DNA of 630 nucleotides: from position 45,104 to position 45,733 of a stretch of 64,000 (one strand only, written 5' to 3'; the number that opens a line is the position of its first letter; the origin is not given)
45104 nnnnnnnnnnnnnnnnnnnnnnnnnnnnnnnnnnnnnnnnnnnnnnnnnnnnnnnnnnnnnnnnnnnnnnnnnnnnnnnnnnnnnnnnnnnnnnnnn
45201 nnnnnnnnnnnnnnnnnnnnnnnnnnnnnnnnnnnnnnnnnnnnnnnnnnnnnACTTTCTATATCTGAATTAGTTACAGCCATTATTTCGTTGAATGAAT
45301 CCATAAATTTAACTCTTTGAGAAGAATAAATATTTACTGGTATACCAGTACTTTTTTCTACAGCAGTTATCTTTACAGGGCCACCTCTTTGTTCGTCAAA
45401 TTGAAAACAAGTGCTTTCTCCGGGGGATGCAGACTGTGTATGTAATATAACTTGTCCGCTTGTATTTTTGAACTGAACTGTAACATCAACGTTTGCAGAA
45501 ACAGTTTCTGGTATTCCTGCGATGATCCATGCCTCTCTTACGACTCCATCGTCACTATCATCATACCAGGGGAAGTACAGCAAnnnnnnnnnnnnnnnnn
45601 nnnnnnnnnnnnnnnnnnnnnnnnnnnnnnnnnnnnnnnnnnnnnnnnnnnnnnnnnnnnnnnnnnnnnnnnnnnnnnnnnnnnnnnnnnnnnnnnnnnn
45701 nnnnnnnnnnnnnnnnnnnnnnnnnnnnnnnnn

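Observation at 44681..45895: Four tandem ~100-aa repeats (W-Y-D-D-S-D ... REAW ... GGP ... QRV) forming a probable novel beta-rich binding domain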

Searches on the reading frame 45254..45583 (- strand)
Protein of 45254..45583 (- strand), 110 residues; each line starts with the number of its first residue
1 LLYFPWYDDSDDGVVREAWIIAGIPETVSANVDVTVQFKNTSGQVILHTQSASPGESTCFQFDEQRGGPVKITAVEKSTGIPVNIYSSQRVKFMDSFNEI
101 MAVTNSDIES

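Call 8: search_protein_families(library=pfam, proteins=[window:45254-45583:-], max_evalue=10)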
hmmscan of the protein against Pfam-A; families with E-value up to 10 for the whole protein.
seq(110 aa): 2 families
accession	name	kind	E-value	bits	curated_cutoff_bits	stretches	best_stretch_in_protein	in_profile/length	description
PF04865.19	Baseplate_J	-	0.049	13.4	21.1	1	34-108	25-103/255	Baseplate J-like protein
PF23971.1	Phage_TTP_15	-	0.13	11.5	27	1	10-48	152-190/365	Putative phage tail tube protein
